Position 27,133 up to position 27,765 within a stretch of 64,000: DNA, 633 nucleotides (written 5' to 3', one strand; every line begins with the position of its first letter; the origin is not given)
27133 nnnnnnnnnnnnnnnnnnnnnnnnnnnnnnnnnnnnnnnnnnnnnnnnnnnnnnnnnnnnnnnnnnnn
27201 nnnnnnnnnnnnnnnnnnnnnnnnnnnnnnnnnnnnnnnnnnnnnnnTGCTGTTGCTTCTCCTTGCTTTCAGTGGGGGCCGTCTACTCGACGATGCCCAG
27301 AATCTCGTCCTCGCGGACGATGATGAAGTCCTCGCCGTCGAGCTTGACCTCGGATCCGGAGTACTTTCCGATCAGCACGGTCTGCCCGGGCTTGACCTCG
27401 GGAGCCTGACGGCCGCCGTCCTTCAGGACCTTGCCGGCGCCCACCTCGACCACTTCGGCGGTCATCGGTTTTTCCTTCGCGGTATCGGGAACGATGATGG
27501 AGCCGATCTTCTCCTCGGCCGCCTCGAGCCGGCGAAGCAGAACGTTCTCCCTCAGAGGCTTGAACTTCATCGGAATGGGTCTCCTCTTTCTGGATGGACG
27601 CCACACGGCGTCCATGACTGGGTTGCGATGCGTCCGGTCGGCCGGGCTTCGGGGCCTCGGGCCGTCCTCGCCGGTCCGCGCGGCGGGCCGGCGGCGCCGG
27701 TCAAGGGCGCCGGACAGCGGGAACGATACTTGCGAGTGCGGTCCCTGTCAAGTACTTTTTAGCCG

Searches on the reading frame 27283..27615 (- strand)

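Call 66: search_protein_families(library=pfam, proteins=[window:27283-27615:-], max_evalue=0.01)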
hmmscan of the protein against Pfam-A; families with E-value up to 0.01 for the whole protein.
window:27283-27615:- (110 aa): 1 family
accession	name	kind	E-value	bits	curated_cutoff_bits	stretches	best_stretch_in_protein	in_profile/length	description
PF00166.26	Cpn10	-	2.1e-26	92.2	21.1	1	17-109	1-93/93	Chaperonin 10 Kd subunit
